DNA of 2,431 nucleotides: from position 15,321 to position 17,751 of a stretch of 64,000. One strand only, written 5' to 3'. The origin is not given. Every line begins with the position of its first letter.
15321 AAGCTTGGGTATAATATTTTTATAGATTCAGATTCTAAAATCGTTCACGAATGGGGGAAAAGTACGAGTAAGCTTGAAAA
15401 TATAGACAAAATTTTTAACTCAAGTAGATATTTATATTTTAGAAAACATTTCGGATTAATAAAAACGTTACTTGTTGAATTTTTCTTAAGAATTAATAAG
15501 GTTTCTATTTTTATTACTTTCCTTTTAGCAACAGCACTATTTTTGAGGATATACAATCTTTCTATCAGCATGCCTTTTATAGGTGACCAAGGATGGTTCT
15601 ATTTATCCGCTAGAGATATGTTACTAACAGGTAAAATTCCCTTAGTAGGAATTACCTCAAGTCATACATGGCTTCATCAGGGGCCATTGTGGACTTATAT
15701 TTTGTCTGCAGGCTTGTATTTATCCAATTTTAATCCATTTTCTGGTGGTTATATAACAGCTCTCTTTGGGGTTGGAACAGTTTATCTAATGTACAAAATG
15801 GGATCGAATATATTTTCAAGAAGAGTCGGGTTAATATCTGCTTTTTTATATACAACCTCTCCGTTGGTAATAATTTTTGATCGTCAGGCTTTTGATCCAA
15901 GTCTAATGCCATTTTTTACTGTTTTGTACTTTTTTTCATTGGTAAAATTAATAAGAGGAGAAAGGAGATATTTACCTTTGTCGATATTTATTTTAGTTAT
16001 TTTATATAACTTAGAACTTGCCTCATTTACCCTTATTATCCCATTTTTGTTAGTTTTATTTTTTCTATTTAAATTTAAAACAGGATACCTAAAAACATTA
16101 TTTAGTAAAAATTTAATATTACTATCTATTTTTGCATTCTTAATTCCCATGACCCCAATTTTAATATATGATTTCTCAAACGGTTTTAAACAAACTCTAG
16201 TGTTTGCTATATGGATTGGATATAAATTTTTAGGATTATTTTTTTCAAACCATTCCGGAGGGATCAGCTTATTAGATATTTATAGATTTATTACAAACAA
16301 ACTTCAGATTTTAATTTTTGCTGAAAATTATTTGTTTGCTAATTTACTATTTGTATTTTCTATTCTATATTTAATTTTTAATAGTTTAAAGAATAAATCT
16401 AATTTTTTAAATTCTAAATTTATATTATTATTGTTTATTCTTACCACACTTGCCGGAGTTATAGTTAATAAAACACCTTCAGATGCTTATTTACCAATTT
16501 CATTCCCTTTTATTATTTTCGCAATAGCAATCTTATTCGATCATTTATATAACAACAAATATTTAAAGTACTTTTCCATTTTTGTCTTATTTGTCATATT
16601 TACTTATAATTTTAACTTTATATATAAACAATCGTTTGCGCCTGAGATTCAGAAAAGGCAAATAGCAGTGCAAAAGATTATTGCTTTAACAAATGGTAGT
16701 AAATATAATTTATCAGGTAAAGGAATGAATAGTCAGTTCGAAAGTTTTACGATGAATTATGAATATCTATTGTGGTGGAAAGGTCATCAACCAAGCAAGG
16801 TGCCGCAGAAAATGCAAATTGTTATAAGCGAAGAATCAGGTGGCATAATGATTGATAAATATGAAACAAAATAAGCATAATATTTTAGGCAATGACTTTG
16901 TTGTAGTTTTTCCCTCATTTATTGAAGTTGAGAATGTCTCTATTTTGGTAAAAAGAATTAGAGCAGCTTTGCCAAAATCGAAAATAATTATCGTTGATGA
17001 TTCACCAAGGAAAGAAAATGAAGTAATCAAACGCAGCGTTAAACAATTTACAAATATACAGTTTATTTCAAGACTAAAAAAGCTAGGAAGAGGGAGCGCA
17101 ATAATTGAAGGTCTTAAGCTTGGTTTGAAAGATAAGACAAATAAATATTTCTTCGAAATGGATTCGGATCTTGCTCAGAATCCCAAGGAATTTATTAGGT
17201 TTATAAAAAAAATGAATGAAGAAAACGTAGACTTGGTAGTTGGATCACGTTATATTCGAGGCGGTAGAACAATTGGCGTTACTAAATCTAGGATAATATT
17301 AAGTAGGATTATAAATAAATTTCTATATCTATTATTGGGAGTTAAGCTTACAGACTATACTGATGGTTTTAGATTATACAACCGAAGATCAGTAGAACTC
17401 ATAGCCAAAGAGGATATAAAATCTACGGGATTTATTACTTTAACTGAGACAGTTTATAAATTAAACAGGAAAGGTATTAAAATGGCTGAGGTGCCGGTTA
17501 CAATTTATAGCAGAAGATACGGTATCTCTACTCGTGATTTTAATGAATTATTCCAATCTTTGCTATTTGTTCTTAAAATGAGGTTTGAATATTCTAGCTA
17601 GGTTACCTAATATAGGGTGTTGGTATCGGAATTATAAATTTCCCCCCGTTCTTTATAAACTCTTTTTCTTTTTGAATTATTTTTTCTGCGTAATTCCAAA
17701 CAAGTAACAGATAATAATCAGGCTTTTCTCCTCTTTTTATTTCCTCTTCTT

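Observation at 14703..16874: Second, independent GT2::GT-C fusion protein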

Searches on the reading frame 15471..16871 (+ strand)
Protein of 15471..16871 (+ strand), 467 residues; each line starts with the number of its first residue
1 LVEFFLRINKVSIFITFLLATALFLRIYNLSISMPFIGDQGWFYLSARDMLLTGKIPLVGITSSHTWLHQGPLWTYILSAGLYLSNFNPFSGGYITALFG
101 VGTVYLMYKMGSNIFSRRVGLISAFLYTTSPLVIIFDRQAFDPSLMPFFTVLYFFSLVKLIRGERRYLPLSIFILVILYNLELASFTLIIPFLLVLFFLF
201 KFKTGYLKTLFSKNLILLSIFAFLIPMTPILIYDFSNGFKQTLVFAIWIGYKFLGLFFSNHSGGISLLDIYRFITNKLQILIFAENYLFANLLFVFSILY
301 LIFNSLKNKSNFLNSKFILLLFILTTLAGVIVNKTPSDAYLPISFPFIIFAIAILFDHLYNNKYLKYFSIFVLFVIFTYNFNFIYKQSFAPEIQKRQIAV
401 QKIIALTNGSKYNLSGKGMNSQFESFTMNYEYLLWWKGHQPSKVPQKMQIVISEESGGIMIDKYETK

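Call 44: predict_structure(alignment_id=A2)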
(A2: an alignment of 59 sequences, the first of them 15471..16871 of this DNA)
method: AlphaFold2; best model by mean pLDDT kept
length: 467 residues; sequences in the alignment: 59
mean_pLDDT: 91.6   pTM: 0.92
mean pLDDT of the five models: 91.6, 91.3, 90.6, 90.0, 89.7
residues with pLDDT >= 90: 347; 70-90: 98; 50-70: 21; < 50: 1
segments of 3 or more residues with pLDDT < 50: none
pLDDT, mean of each block of 10 residues (from residue 1): 74 96 98 93 93 79 60 90 97 97 98 98 99 96 95 97 94 95 88 90 81 94 91 83 80 76 81 97 98 98 86 89 94 88 97 98 97 98 96 96 96 94 92 97 96 93 91
secondary structure, 60 per line:
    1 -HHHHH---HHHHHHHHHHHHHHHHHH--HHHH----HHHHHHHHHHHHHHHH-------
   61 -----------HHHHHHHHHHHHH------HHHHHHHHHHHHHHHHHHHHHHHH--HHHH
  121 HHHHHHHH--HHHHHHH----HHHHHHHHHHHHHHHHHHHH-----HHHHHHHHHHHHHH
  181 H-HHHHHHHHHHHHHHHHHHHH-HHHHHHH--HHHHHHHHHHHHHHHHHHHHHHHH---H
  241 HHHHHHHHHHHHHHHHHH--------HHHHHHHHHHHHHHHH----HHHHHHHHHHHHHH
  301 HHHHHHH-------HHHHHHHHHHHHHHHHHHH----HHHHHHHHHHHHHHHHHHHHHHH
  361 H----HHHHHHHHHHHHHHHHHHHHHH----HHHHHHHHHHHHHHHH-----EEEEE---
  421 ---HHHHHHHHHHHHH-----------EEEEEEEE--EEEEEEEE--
elements in order: H2-6 H10-27 H30-33 H38-53 H72-84 H91-114 H117-128 H131-137 H142-161 H167-181 H183-202 H204-210 H213-236 H240-258 H267-282 H287-307 H315-333 H338-361 H366-387 H392-407 E413-417 H424-436 E448-455 E458-465

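Call 46: fold_search(model_id=the predicted structure, library=pdb)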
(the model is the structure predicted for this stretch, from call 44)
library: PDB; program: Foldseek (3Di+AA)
matches with E <= 10: 261; with E <= 0.001: 19
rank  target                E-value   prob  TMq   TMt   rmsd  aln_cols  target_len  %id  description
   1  8pn9_A                1.4e-06  1.00  0.52  0.40  11.4       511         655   15  Structure of human oligosaccharyltransferase OST-A complex bound to NGI-1 (released 2024-05-08)
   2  7e9s_A                1.7e-06  1.00  0.52  0.30  12.1       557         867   16  Archaeal oligosaccharyltransferase AglB from Archaeoglobus fulgidus in complex with an inhibitory peptide and a dolich (released 2021-09-08)
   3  9n9j_I                2.9e-06  1.00  0.46  0.33  16.5       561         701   13  Structure of a GRP94 folding intermediate engaged with a CCDC134- and FKBP11-bound secretory translocon (released 2025-11-19)
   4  5gmy_A                3.9e-06  1.00  0.56  0.33  11.1       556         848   14  Crystal structure of the Archaeoglobus fulgidus oligosaccharyltransferase (O29867_ARCFU) tethered with an acceptor pep (released 2017-02-01)
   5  6s7o_A                5.5e-06  1.00  0.58  0.43  10.9       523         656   12  Cryo-EM structure of human oligosaccharyltransferase complex OST-A (released 2019-12-18)
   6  3waj                  7.4e-06  1.00  0.57  0.36  10.4       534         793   14  Crystal structure of the Archaeoglobus fulgidus oligosaccharyltransferase (O29867_ARCFU) complex with Zn and sulfate (released 2013-10-30)
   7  8agc_A                1.2e-05  1.00  0.56  0.39  10.9       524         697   12  Structure of yeast oligosaccharylransferase complex with lipid-linked oligosaccharide and non-acceptor peptide bound (released 2022-12-07)
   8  8b6l_I                1.4e-05  1.00  0.51  0.37  13.6       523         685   13  Subtomogram average of the human Sec61-TRAP-OSTA-translocon (released 2022-12-07)
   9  3wak                  1.5e-05  1.00  0.56  0.32  12.1       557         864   14  Crystal structure of the Archaeoglobus fulgidus oligosaccharyltransferase (O29867_ARCFU) in the apo form (released 2013-10-30)
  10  9s6t_A                1.6e-05  1.00  0.59  0.58   7.1       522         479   11  Ternary cryo-EM structure of chicken ALG12 with Dol25-PP-GlcNAc2Man7, Dol25-P-Man, and Fab (released 2026-03-18)
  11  6c26_A                1.7e-05  1.00  0.49  0.37  11.6       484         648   12  The Cryo-EM structure of a eukaryotic oligosaccharyl transferase complex (released 2018-01-31)
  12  6ftg_5                1.7e-05  1.00  0.55  0.42  14.6       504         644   13  Subtomogram average of OST-containing ribosome-translocon complexes from canine rough microsomal membranes (released 2018-03-21)
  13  5f15                  2.2e-05  1.00  0.60  0.53   8.6       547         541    9  Crystal Structure of ArnT from Cupriavidus metallidurans bound to Undecaprenyl phosphate (released 2016-02-17)
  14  8agb_A                3.0e-05  1.00  0.50  0.38  11.3       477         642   14  Structure of yeast oligosaccharylransferase complex with lipid-linked oligosaccharide bound (released 2022-12-07)
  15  5ezm                  6.0e-05  1.00  0.63  0.56   8.6       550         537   10  Crystal Structure of ArnT from Cupriavidus metallidurans in the apo state (released 2016-02-17)
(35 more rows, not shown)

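Call 47: search_solved_structures(query=A2, max_evalue=10)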
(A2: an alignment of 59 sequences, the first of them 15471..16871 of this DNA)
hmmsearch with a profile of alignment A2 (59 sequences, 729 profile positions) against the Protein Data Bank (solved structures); distinct sequences matched with E-value up to 10: 41.
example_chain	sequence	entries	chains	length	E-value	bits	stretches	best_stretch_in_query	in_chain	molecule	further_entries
2z87_A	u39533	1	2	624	2.6e-17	65.5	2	4-198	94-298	Chondroitin synthase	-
2z86_A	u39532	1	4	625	2.6e-17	65.5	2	4-198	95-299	Chondroitin synthase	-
6p61_A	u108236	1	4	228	2.9e-14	55.4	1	3-122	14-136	Glycosyltransferase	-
6s22_A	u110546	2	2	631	5.9e-12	47.8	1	5-230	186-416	Polypeptide N-acetylgalactosaminyltransferase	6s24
5hea_A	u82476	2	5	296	1.5e-10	43.1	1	4-113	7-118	Putative glycosyltransferase (GalT1)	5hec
6h1j_A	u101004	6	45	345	2.2e-10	42.6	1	2-169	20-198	Probable ss-1,3-N-acetylglucosaminyltransferase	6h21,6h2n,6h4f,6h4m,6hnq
5tze_C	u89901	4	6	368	7.7e-10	40.8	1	2-111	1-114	Glycosyl transferase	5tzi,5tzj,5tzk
3l7i_A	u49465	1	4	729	1.3e-09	40.1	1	3-182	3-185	Teichoic acid biosynthesis protein F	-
3l7j_A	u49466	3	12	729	1.3e-09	40.1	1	3-182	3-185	Teichoic acid biosynthesis protein F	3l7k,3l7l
3l7m_A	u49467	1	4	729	1.3e-09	40.1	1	3-182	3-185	Teichoic acid biosynthesis protein F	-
3bcv_A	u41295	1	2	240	1.6e-09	39.7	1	3-107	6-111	Putative glycosyltransferase protein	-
5tz8_A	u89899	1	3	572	2.3e-09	39.2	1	2-111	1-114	Glycosyl transferase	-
8bz8_A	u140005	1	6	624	7.5e-09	37.5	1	2-116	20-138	Glycosyltransferase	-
8bz4_A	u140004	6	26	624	7.7e-09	37.5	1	2-116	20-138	Glycosyltransferase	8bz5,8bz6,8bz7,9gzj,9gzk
5nqa_A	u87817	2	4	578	9.8e-09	37.1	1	4-229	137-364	Polypeptide N-acetylgalactosaminyltransferase 4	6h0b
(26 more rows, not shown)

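Call 57: search_protein_representatives(protein=window:15471-16871:+)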
Query: 467 residues. Proteins with E-value up to 0.001 (for the whole library): 3231; up to 1e-10: 1063; up to 1e-30: 213. The best 150 are listed.
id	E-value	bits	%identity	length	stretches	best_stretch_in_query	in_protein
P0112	2.4e-124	432.2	48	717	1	2-463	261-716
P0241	8.4e-122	423.8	48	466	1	13-463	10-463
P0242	2.2e-105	369.7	47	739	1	3-463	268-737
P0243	4.3e-103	362.1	45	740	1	2-462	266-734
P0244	5.7e-101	355.1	45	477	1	15-465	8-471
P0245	8.5e-101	354.6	43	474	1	13-465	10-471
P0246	3.5e-100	352.6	44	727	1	1-461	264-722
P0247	5.9e-100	351.8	44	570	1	2-459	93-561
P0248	1.1e-99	350.9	42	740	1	2-461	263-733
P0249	9.2e-98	344.6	43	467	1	5-463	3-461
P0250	1.6e-97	343.7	36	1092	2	3-376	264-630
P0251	3.2e-96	339.5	44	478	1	5-463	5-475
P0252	6.5e-96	338.5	44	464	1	15-463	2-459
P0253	8.2e-95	334.8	42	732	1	1-462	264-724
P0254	1.5e-93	330.7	44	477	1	21-461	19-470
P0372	1.2e-45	172.8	33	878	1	3-439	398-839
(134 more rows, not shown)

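Call 68: search_protein_families(library=pfam, proteins=[P0372, P0250, P0241], max_evalue=0.001)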
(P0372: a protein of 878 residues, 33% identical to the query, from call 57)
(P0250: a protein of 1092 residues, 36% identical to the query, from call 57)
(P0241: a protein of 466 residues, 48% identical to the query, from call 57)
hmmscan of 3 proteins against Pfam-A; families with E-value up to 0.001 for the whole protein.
P0372 (878 aa): 6 families
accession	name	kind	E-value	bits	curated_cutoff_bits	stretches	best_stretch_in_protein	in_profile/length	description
PF00534.26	Glycos_transf_1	-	1.5e-22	80.4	26.4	1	254-339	83-169/172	Glycosyl transferases group 1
PF13692.12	Glyco_trans_1_4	-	1.2e-15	58.5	27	1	253-328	69-142/142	Glycosyl transferases group 1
PF13231.12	PMT_2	-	2.4e-10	41.3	26.1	1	465-619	2-159/160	Dolichyl-phosphate-mannose-protein mannosyltransferase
PF13439.12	Glyco_transf_4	-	7.9e-10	39.4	28.5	1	11-200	1-169/170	Glycosyltransferase Family 4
PF13524.12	Glyco_trans_1_2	-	1.9e-09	38.1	25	1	253-356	36-142/144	Glycosyl transferase-like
PF20706.3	GT4-conflict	-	2e-05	24.2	26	1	252-302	270-320/385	Family 4 Glycosyltransferase in conflict systems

P0250 (1092 aa): 4 families
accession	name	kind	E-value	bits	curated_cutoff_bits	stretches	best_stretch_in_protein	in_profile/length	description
PF00535.33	Glycos_transf_2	-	3.5e-22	79.5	23.3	1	5-187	1-165/168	Glycosyl transferase family 2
PF13641.12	Glyco_tranf_2_3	-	8e-15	55.9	27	1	3-234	2-219/230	Glycosyltransferase like family 2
PF13231.12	PMT_2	-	2e-09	38.3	26.1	1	684-832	4-154/160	Dolichyl-phosphate-mannose-protein mannosyltransferase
PF10111.15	Glyco_tranf_2_2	-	1.1e-08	35.4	27.3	1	23-212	17-202/276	Glycosyltransferase like family 2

P0241 (466 aa): 1 family
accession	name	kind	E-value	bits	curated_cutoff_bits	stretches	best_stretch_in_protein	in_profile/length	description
PF13231.12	PMT_2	-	1.4e-08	35.5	26.1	1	67-230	2-160/160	Dolichyl-phosphate-mannose-protein mannosyltransferase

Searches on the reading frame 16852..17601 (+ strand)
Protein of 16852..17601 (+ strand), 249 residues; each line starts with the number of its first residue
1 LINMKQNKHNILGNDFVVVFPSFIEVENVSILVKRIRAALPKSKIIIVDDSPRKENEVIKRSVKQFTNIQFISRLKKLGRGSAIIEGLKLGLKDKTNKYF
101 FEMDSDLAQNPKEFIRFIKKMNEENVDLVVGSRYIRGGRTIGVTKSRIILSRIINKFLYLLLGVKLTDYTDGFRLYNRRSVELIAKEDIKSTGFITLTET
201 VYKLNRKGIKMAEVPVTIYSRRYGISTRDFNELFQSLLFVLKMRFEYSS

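Call 7: search_protein_families(library=pfam, proteins=[window:16852-17601:+], max_evalue=0.01)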
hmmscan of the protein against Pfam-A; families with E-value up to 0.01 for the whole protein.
window:16852-17601:+ (249 aa): 1 family
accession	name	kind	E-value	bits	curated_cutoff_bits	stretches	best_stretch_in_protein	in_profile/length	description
PF00535.33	Glycos_transf_2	-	4.2e-17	63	23.3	1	18-182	2-165/168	Glycosyl transferase family 2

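Call 8: search_protein_families(library=ncbifam, proteins=[window:16852-17601:+], max_evalue=0.01)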
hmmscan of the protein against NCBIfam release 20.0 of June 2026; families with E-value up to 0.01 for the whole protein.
window:16852-17601:+ (249 aa): 8 families
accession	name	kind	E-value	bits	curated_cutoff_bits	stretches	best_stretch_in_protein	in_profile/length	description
NF058614.1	PPMAGASynPpgS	equivalog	2.4e-17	63.1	370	1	16-226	2-204/226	polyprenyl-phospho-N-acetylgalactosaminyl synthase PpgS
TIGR04182.1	glyco_TIGR04182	equivalog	1.5e-12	47.5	325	1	17-227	3-199/293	S-layer glycoprotein N-glycosyltransferase AglJ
NF007986.1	PRK10714.1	equivalog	1.2e-11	44.2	529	1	17-235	9-217/316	undecaprenyl-phosphate 4-deoxy-4-formamido-L-arabinose transferase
NF047588.1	GlcsyltransPgfSStrep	equivalog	1.4e-10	40.9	500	1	43-185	35-168/308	glycosyltransferase PgfS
TIGR01556.1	rhamnosyltran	subfamily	4.8e-06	26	200.55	1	37-135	14-113/281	rhamnosyltransferase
NF041391.1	DPhHxTase_Halo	equivalog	1.5e-05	24.1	375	1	31-229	12-193/213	dolichyl-phosphate hexose transferase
TIGR03937.1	PgaC_IcaA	equivalog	7.9e-05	21.8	422.3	1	16-141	47-171/407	poly-beta-1,6-N-acetyl-D-glucosamine synthase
NF050819.1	PolSacchBiosHfsG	equivalog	0.0071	15.6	500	0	30-131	26-127/302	polysaccharide biosynthesis protein HfsG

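Call 72: search_solved_structures(query=window:16861-17598:+, max_evalue=0.001)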
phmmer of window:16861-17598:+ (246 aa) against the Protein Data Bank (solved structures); distinct sequences matched with E-value up to 0.001: 4.
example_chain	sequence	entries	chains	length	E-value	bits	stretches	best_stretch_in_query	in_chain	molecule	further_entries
5mlz_A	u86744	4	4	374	1.7e-13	54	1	14-239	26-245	Dolichol monophosphate mannose synthase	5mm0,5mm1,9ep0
9hwj_A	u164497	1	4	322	2.9e-07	33.6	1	15-232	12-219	Undecaprenyl-phosphate 4-deoxy-4-formamido-L-arabinose transferase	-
9bhc_C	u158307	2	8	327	2.9e-06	30.3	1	15-232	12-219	Undecaprenyl-phosphate 4-deoxy-4-formamido-L-arabinose transferase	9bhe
8vxh_A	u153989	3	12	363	3.9e-06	29.9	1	15-232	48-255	Undecaprenyl-phosphate 4-deoxy-4-formamido-L-arabinose transferase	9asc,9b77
